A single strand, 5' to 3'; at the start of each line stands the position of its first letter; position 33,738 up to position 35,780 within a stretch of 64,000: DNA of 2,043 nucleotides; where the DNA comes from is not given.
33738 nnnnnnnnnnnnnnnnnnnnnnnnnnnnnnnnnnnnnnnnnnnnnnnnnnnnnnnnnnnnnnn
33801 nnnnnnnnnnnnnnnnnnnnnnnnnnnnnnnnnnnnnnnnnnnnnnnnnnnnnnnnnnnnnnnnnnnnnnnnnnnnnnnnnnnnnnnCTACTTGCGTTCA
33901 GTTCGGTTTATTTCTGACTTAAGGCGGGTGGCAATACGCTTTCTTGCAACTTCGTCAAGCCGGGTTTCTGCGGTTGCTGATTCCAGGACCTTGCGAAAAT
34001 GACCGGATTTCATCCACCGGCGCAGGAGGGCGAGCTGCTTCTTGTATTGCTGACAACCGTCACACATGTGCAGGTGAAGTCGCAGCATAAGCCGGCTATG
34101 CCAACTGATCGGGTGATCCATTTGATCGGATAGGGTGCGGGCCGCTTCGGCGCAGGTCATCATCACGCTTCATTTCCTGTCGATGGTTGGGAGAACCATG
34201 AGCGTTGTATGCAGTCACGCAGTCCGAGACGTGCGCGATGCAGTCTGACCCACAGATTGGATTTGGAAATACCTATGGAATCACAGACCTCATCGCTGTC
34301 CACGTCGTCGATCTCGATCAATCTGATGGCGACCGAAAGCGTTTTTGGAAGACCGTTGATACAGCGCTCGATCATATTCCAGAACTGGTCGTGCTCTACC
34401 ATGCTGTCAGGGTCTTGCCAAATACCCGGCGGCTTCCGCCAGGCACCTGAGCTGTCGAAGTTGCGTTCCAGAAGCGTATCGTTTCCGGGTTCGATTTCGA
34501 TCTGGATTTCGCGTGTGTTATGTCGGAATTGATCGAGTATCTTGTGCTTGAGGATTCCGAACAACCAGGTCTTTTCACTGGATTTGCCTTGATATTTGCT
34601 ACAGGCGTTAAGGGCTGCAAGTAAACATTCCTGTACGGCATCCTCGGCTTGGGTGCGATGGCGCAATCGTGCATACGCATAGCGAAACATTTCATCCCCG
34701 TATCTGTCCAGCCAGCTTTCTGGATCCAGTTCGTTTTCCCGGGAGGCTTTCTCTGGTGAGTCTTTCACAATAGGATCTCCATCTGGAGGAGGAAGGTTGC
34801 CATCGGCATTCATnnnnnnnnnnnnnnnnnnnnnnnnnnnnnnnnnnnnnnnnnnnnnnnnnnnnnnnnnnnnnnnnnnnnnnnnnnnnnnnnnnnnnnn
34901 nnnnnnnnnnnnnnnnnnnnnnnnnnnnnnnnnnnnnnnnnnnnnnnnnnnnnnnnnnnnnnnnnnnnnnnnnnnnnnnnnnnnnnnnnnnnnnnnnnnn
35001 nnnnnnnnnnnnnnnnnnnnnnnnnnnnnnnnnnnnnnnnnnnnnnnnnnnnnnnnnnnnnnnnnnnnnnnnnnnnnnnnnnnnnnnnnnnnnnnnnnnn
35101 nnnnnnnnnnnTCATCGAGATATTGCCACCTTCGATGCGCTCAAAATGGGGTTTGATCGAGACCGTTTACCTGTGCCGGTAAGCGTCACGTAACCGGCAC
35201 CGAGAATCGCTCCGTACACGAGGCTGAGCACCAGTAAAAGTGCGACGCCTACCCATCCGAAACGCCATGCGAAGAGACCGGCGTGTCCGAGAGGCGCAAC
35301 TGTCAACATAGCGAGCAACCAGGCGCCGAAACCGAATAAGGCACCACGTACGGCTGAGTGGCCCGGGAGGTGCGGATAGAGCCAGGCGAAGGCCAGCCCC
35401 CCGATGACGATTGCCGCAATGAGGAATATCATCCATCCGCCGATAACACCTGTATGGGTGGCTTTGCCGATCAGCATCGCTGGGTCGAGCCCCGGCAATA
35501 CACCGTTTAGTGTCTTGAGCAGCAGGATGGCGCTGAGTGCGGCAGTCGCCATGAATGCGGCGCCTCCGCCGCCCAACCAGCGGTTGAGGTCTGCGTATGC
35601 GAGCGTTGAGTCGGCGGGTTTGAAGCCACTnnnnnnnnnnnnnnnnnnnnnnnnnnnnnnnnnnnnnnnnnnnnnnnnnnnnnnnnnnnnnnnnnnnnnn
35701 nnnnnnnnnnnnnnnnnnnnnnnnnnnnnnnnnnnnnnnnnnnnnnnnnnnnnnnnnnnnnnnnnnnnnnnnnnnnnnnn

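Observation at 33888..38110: Complete bufferin-type MNIO RiPP operon: DUF2282 precursor - DUF692 (MNIO) - DUF2063 - DoxX - small membrane protein - ECF sigma - ZAS anti-sigma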

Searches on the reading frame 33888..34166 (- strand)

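Call 3: search_protein_families(library=pfam, proteins=[window:33888-34166:-], max_evalue=0.01)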
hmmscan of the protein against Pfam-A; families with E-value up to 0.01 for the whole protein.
window:33888-34166:- (92 aa): 1 family
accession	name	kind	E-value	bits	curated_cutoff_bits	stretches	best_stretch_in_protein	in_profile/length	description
PF13490.11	zf-HC2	-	8.1e-05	23.1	22.2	1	5-39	1-35/35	Putative zinc-finger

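Call 4: search_protein_families(library=ncbifam, proteins=[window:33888-34166:-], max_evalue=0.01)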
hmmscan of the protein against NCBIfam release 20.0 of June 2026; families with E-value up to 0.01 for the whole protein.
window:33888-34166:- (92 aa): 2 families
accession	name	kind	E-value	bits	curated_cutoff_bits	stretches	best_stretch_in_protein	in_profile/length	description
NF052368.1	antisigmaE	subfamily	2.1e-16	59.5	50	1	2-49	1-48/48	anti-sigma factor family protein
TIGR03988.1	antisig_RsrA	equivalog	0.0071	16.4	62.5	0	5-43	2-40/77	mycothiol system anti-sigma-R factor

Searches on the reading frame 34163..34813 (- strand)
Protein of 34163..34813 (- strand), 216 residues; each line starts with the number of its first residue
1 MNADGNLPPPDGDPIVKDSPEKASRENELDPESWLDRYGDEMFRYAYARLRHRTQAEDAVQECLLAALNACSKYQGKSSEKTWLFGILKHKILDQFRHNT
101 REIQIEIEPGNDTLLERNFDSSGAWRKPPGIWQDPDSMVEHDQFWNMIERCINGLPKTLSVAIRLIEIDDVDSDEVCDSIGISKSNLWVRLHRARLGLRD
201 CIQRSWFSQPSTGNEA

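Call 3: search_protein_families(library=pfam, proteins=[window:34163-34813:-], max_evalue=0.01)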
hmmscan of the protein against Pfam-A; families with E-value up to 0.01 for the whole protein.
window:34163-34813:- (216 aa): 4 families
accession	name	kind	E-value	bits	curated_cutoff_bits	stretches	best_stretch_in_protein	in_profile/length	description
PF04542.20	Sigma70_r2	-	1.8e-14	53.7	24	1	36-101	3-70/71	Sigma-70 region 2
PF08281.18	Sigma70_r4_2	-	2.7e-08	33.8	25.7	1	147-195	3-51/54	Sigma-70, region 4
PF22029.2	PhyR_sigma2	-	1.1e-06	29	27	1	44-88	10-54/55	Sigma2 domain of PhyR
PF02001.22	DUF134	-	0.009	17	27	0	162-198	42-78/98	Protein of unknown function DUF134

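Call 4: search_protein_families(library=ncbifam, proteins=[window:34163-34813:-], max_evalue=0.01)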
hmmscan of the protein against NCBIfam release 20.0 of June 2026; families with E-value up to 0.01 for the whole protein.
window:34163-34813:- (216 aa): 74 families (the best 25 are shown)
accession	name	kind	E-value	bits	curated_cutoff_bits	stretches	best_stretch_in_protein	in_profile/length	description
NF008892.0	PRK11924.2-1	equivalog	6.7e-49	166.3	291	1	29-208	17-199/203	RNA polymerase sigma factor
NF009173.0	PRK12520.1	equivalog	9.4e-49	165.7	255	1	34-212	7-189/191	RNA polymerase sigma factor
TIGR02943.1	Sig70_famx1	hypoth_equivalog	1.3e-48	165.3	162.2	1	38-209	11-186/188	RNA polymerase sigma-70 factor, TIGR02943 family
NF009196.0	PRK12544.1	equivalog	6.9e-46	156.3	287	1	22-209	11-203/208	RNA polymerase factor sigma-70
NF009184.0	PRK12532.1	equivalog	2.6e-44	151.5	276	1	39-210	15-192/195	RNA polymerase sigma factor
NF009182.0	PRK12530.1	subfamily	2.4e-36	125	264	1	40-209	20-191/193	RNA polymerase sigma factor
NF009197.0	PRK12545.1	equivalog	2.2e-32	112.4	336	1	30-204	9-189/201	RNA polymerase factor sigma-70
NF008888.0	PRK11922.1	equivalog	3.4e-22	79.2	204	1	27-204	28-198/231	RNA polymerase sigma factor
NF058625.1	sigma_PG0214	equivalog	2e-20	73.2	130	1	40-203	15-162/170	GFO_1088 family ECF-type sigma factor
TIGR02937.1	sigma70-ECF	superfamily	2.1e-20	73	42.9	1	35-201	7-164/165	sigma-70 family RNA polymerase sigma factor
TIGR02959.1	SigZ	equivalog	8.7e-18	64.7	168.65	2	36-106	2-72/170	RNA polymerase sigma factor SigZ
NF007220.0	PRK09639.1-5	equivalog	7.7e-17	61.6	260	1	35-202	9-164/181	RNA polymerase sigma factor SigX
NF007223.0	PRK09641.1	equivalog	1.4e-15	57.6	209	1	35-203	24-185/187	RNA polymerase sigma factor SigW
TIGR02950.1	SigM_subfam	subfamily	2e-15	57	147.95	1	36-200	7-156/159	RNA polymerase sigma factor, SigM family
NF007215.0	PRK09637.1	equivalog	5.2e-15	55.9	212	1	35-203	7-155/181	RNA polymerase sigma factor SigZ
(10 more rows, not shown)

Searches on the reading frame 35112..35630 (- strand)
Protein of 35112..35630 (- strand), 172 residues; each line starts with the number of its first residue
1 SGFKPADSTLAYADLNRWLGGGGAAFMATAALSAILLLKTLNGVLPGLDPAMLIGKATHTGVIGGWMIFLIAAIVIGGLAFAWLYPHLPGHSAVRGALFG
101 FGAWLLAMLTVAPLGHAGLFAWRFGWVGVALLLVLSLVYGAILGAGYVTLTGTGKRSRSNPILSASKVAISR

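Call 31: find_homologous_proteins(query=window:35115-35615:-, max_evalue=0.01)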
Query seq(167 aa): 2117 candidates shared short words with the query, none scored E <= 0.01.

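Call 39: search_protein_families(library=pfam, proteins=[window:35112-35630:-], max_evalue=10)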
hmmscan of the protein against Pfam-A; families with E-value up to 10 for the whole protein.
window:35112-35630:- (172 aa): 1 family
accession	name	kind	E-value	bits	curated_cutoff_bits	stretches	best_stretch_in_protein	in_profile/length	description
PF20587.3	DUF6789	-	3.7e-12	47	27.1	1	19-153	5-139/144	Family of unknown function (DUF6789)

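Call 49: search_protein_representatives(protein=window:35112-35630:-)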
Query: 172 residues. Proteins with E-value up to 0.001 (for the whole library): 209; up to 1e-10: 37; up to 1e-30: 1. The best 150 are listed.
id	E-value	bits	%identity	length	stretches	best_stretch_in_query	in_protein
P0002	4.7e-45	169.9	62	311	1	10-153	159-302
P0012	1.8e-20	89.8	42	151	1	21-151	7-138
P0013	2.9e-17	79.4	46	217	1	24-150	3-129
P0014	2.0e-16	76.7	43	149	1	24-151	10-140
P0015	4.4e-15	72.2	43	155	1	23-157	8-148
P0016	7.3e-15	71.5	39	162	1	23-156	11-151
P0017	2.8e-14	69.6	40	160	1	24-147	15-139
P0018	4.8e-14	68.9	40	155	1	24-153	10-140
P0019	5.8e-14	68.6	42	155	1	17-147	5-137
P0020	8.2e-14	68.1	41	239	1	24-150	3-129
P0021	1.4e-13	67.3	41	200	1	21-150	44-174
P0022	1.7e-13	67.1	40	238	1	22-149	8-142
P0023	2.1e-13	66.8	43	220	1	23-151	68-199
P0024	2.5e-13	66.6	40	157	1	23-150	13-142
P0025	6.5e-13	65.2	36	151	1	26-154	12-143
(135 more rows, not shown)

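Call 56: find_related_loci(query=P0012, collection=metagenome_contigs, flank=4000)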
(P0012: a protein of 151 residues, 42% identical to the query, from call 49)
Query P0012 (151 aa) in metagenome_contigs; peptide patterns used: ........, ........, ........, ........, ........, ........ (x = any residue, [..] = any of these).
377 stretches matched a pattern; 10 encode a relative of the query (tblastn E <= 1e-3); 10 distinct loci.
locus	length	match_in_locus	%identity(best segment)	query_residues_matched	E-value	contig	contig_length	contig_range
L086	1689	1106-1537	60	2-142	1e-47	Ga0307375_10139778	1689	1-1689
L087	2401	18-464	50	1-150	4e-39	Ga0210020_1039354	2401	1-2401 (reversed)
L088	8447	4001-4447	50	1-150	2e-38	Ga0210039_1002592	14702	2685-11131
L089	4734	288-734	50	1-150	2e-38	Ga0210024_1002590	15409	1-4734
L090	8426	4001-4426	51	4-145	4e-38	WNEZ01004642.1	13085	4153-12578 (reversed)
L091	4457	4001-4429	51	3-145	1e-37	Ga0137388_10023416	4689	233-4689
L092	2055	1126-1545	55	6-145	1e-34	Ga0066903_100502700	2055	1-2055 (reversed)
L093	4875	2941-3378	41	1-147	1e-32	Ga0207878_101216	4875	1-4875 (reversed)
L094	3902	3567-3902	46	1-107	7e-23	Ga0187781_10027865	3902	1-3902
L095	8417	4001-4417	42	2-131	3e-22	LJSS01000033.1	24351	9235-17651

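Call 61: predict_structure(alignment_id=A2)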
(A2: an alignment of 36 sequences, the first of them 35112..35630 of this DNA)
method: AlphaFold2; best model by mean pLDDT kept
length: 172 residues; sequences in the alignment: 36
mean_pLDDT: 88.6   pTM: 0.77
mean pLDDT of the five models: 88.6, 88.4, 88.0, 86.8, 86.7
residues with pLDDT >= 90: 102; 70-90: 59; 50-70: 11; < 50: 0
segments of 3 or more residues with pLDDT < 50: none
pLDDT, mean of each block of 10 residues (from residue 1): 78 89 93 89 81 93 94 94 96 96 95 87 89 95 96 70 76 73
secondary structure, 60 per line:
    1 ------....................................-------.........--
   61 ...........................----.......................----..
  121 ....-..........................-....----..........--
elements in order: H7-42 H50-58 H61-87 H92-114 H119-124 H126-151 H153-156 H161-170
